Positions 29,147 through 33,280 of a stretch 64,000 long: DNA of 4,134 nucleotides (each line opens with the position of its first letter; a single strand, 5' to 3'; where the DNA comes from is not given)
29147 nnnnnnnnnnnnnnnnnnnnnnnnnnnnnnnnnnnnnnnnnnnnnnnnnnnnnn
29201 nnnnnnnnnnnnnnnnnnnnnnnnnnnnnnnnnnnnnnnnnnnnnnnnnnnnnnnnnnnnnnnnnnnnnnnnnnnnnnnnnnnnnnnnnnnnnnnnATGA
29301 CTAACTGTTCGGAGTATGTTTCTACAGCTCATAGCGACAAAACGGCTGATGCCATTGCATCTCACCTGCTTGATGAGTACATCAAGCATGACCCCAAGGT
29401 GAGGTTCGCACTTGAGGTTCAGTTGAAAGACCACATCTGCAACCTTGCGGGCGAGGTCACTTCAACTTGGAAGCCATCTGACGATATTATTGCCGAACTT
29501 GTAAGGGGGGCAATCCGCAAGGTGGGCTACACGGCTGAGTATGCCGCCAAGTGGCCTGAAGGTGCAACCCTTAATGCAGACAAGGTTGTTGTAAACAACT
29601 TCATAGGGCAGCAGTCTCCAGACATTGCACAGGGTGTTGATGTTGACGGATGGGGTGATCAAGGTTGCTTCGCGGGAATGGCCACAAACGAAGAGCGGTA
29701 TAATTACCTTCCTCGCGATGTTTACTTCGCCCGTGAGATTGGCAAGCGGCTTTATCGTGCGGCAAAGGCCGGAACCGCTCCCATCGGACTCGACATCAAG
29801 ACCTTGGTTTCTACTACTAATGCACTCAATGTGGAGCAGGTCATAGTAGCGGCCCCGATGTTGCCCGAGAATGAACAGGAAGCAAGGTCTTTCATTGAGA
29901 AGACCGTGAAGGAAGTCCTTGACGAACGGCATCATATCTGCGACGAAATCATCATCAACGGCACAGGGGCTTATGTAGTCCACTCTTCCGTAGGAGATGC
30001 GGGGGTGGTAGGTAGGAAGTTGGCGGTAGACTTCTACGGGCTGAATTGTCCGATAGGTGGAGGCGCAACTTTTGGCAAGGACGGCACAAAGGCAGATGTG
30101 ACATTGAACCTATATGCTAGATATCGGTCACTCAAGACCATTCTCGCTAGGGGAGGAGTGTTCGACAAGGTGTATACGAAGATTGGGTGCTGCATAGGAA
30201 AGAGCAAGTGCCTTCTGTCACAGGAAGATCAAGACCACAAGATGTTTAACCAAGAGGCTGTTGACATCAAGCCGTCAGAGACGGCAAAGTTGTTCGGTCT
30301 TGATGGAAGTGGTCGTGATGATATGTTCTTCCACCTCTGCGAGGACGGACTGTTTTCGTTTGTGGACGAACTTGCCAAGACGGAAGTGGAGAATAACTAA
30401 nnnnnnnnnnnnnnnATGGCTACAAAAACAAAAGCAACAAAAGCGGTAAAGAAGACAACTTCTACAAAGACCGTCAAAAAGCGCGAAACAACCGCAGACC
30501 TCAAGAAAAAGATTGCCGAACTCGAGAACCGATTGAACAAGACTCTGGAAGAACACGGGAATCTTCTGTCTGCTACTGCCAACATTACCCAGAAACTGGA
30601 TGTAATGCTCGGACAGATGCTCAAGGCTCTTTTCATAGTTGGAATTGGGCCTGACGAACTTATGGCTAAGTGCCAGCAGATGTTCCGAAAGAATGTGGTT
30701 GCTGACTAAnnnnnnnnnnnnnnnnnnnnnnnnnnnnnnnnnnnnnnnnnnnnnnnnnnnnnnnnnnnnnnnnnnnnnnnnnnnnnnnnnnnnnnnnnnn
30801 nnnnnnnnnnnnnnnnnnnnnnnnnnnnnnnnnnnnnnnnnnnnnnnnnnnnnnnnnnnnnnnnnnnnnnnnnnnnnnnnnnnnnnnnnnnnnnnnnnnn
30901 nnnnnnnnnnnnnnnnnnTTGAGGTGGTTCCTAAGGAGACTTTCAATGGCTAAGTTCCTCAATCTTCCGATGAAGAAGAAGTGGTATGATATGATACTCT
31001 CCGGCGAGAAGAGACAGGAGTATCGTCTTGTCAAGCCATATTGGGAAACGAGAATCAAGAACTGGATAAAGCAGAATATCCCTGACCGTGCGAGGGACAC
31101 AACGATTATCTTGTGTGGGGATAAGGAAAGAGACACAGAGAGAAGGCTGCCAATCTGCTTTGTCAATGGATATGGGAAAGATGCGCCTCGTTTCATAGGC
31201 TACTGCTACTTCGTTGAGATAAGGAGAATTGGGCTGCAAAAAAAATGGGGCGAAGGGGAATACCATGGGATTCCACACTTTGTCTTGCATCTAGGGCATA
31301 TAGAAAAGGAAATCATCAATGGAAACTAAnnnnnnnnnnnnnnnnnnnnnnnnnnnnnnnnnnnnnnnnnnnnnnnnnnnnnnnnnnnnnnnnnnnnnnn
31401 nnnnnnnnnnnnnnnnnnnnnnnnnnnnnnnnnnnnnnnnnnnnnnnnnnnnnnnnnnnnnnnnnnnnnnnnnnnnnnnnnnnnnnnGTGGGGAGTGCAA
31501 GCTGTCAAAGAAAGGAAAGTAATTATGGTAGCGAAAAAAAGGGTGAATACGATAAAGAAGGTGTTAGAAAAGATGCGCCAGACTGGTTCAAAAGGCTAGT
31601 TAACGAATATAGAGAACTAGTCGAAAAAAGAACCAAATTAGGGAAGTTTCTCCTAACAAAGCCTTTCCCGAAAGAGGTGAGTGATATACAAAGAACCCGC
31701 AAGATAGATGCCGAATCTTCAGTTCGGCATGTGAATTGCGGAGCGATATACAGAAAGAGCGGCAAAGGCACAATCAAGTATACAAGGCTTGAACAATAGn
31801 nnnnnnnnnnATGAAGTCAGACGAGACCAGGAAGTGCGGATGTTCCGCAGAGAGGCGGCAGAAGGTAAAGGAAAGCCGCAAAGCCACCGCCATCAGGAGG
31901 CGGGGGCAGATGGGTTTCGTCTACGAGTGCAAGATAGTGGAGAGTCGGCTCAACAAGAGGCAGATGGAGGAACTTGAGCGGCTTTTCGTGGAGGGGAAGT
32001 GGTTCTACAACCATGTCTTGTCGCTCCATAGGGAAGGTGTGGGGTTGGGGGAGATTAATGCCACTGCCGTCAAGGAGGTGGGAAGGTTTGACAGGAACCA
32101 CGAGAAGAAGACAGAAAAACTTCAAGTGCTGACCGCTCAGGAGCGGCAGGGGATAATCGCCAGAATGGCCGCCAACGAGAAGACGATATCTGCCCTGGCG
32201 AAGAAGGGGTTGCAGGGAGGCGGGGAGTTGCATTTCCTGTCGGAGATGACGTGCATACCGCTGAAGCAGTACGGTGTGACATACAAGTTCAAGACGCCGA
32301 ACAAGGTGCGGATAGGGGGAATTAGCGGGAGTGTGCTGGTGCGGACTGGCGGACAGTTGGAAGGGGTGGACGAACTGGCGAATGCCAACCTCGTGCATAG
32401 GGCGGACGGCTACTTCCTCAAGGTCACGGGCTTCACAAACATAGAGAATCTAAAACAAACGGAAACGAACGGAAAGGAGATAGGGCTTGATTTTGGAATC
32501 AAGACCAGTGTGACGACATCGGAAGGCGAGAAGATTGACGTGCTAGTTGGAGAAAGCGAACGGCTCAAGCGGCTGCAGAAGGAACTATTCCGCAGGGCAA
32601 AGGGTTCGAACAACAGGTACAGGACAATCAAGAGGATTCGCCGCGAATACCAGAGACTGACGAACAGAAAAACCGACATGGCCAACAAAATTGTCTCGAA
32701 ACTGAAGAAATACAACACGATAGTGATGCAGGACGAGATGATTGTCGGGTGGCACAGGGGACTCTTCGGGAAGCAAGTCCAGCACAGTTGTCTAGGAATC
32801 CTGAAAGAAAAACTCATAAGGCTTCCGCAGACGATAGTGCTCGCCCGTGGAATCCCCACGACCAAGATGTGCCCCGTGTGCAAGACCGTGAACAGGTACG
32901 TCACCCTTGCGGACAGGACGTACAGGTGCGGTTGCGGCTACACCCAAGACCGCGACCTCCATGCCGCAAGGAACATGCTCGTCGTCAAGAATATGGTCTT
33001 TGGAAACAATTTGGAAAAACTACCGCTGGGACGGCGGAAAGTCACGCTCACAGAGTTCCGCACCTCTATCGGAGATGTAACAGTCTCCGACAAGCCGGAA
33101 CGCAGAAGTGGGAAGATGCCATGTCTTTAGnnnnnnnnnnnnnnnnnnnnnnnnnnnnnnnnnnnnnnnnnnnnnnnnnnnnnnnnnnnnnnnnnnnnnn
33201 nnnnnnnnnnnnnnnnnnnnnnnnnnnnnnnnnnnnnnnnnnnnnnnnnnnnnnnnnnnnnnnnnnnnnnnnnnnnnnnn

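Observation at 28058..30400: NUDIX hydrolase and a phage SAM synthetase (MetK) in an anti-defence-flavoured neighbourhood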

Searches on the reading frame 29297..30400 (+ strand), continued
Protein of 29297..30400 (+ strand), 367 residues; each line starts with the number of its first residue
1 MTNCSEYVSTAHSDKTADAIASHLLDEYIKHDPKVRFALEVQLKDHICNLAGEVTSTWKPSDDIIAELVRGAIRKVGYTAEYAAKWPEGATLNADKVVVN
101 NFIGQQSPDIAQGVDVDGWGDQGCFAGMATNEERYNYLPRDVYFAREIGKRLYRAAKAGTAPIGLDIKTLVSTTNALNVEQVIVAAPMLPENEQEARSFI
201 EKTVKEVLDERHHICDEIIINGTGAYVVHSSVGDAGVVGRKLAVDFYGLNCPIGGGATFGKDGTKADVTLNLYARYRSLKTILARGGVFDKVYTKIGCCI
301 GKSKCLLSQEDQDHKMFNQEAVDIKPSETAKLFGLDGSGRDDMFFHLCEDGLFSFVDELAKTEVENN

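Call 54: fold_search(model_id=the predicted structure, library=pdb)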
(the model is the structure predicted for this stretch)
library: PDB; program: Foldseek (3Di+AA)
matches with E <= 10: 795; with E <= 0.001: 156
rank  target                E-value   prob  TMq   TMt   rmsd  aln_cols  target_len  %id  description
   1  4le5_A                1.4e-21  1.00  0.73  0.70   6.2       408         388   28  Structure of an Unusual S-adenosylmethionine synthetase from Campylobacter jejuni (released 2014-02-12)
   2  4le5_B                3.6e-21  1.00  0.67  0.63   7.7       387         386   28  Structure of an Unusual S-adenosylmethionine synthetase from Campylobacter jejuni (released 2014-02-12)
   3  8jzg_A                4.5e-21  1.00  0.70  0.67   6.4       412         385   23  C. glutamicum S-adenosylmethionine synthase co-crystallized with Adenosine, triphosphate, and SAM (released 2023-10-25)
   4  7lo2_A                4.5e-21  1.00  0.63  0.61   8.6       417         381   25  S-adenosylmethionine synthetase cocrystallized with CTP (released 2021-03-31)
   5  7loo_A                6.0e-21  1.00  0.75  0.73   5.7       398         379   27  S-adenosyl methionine transferase cocrystallized with ATP (released 2021-09-15)
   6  7lo2_C                6.0e-21  1.00  0.63  0.62   8.6       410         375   24  S-adenosylmethionine synthetase cocrystallized with CTP (released 2021-03-31)
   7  7loo_B                8.9e-21  1.00  0.77  0.75   5.5       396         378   27  S-adenosyl methionine transferase cocrystallized with ATP (released 2021-09-15)
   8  7loz_B                1.1e-20  1.00  0.76  0.72   5.5       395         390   26  S-adenosylmethionine synthetase (released 2021-03-31)
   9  8jzi_D                1.3e-20  1.00  0.74  0.72   5.7       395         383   25  Mutant S-adenosylmethionine synthase from C. glutamicum (released 2023-10-25)
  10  8jzg_D                1.6e-20  1.00  0.71  0.68   6.7       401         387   25  C. glutamicum S-adenosylmethionine synthase co-crystallized with Adenosine, triphosphate, and SAM (released 2023-10-25)
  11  8jzi_A                1.6e-20  1.00  0.70  0.67   6.4       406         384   24  Mutant S-adenosylmethionine synthase from C. glutamicum (released 2023-10-25)
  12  8jzh_A                1.8e-20  1.00  0.74  0.70   6.1       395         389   25  C. glutamicum S-adenosylmethionine synthase (released 2023-10-25)
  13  8jzg_C                2.6e-20  1.00  0.71  0.68   6.2       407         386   23  C. glutamicum S-adenosylmethionine synthase co-crystallized with Adenosine, triphosphate, and SAM (released 2023-10-25)
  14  7loz_A                2.6e-20  1.00  0.68  0.66   7.9       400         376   24  S-adenosylmethionine synthetase (released 2021-03-31)
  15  8jzg_B                2.9e-20  1.00  0.72  0.68   6.3       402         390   26  C. glutamicum S-adenosylmethionine synthase co-crystallized with Adenosine, triphosphate, and SAM (released 2023-10-25)
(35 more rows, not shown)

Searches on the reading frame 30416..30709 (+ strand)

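Call 3: search_protein_families(library=pfam, proteins=[window:30416-30709:+], max_evalue=0.01)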
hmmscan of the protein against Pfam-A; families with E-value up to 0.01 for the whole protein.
window:30416-30709:+ (97 aa): 0 families

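Call 4: search_protein_families(library=phrogs, proteins=[window:30416-30709:+], max_evalue=0.01)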
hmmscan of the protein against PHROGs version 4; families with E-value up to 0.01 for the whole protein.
window:30416-30709:+ (97 aa): 0 families

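Call 50: search_protein_families(library=padloc, proteins=[window:30416-30709:+], max_evalue=0.01)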
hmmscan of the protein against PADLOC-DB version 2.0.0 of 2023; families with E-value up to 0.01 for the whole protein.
window:30416-30709:+ (97 aa): 3 families
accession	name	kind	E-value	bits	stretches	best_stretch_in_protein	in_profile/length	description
PDLC00560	JetA3|JetA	-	6.9e-06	23.2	1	8-67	249-306/511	Unknown function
PDLC00071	GajA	-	0.00088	16.2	1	25-79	173-227/588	AAA ATPase domain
PDLC00096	GajA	-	0.0031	14.3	1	12-82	174-241/630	AAA ATPase domain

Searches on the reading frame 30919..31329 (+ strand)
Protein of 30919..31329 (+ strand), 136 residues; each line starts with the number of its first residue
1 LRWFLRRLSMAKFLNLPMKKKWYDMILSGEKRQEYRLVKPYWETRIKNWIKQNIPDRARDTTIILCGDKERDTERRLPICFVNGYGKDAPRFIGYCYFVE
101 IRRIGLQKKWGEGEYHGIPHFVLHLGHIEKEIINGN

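Call 3: search_protein_families(library=pfam, proteins=[window:30919-31329:+], max_evalue=0.01)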
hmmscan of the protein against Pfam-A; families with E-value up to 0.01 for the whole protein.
window:30919-31329:+ (136 aa): 0 families

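Call 4: search_protein_families(library=phrogs, proteins=[window:30919-31329:+], max_evalue=0.01)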
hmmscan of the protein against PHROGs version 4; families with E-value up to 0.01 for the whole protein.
window:30919-31329:+ (136 aa): 1 family
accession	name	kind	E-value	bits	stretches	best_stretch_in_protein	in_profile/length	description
phrog_625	-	unknown function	6.1e-16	59.4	1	12-85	2-67/98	-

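Call 50: search_protein_families(library=padloc, proteins=[window:30919-31329:+], max_evalue=0.01)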
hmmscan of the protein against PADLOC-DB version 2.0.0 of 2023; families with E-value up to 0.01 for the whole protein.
window:30919-31329:+ (136 aa): 0 families

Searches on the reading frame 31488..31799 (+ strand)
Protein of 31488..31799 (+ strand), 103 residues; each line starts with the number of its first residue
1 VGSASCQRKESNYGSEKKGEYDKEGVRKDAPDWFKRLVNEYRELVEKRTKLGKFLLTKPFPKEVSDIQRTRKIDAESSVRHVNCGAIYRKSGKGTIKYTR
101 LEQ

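Call 87: find_homologous_proteins(query=window:31488-31799:+, max_evalue=0.001)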
Query window:31488-31799:+ (103 aa): 7 proteins with E <= 0.001 among 7 candidates.
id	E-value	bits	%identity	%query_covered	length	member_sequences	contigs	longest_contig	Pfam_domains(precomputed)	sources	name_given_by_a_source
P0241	1.2e-61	223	99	100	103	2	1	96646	PF21825.3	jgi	jgi:hypothetical protein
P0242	1.2e-21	94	78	53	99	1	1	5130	PF21825.3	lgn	-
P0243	1.8e-21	94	80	54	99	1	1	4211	PF21825.3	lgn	-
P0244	4.7e-21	93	80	54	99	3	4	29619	PF21825.3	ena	-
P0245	5.3e-21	92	82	49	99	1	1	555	PF21825.3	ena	-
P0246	2.4e-20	90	79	54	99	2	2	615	PF21825.3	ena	-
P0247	3.7e-19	86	73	54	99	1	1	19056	PF21825.3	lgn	-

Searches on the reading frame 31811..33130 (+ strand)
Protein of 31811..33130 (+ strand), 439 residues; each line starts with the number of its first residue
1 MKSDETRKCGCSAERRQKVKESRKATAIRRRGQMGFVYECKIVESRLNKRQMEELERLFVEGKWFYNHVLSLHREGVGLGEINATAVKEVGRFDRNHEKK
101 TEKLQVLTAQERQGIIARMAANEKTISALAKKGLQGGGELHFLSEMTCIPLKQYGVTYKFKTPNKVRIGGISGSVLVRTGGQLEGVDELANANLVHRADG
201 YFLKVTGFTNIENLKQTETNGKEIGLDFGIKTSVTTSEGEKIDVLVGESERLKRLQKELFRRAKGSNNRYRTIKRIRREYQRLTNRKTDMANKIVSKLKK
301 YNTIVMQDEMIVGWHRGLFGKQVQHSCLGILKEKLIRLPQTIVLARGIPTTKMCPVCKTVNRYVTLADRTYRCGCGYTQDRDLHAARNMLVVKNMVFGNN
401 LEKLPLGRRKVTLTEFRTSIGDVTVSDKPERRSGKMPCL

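Call 3: search_protein_families(library=pfam, proteins=[window:31811-33130:+], max_evalue=0.01)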
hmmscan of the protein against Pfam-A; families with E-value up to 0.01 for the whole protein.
window:31811-33130:+ (439 aa): 2 families
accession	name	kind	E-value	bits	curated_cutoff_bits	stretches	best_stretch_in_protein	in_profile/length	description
PF01385.25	OrfB_IS605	-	1.6e-11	44.9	30.5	1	212-303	7-104/120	Probable transposase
PF07282.18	Cas12f1-like_TNB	-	3.6e-09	37.1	26.3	1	350-389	27-60/60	Cas12f1-like, TNB domain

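Call 4: search_protein_families(library=phrogs, proteins=[window:31811-33130:+], max_evalue=0.01)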
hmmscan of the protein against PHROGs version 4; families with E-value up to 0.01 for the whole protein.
window:31811-33130:+ (439 aa): 5 families
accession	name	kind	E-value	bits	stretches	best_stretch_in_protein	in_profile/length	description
phrog_506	-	integration and excision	3.2e-40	139.5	1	43-400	12-371/403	transposase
phrog_12300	-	integration and excision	1.4e-20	74.6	1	186-396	27-244/286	transposase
phrog_17087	-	unknown function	5.6e-12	47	1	276-392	7-131/141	-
phrog_13964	-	integration and excision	1.4e-09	38.9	1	198-278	155-235/237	transposase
phrog_16792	-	unknown function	0.0023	19.2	1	349-393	116-157/180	-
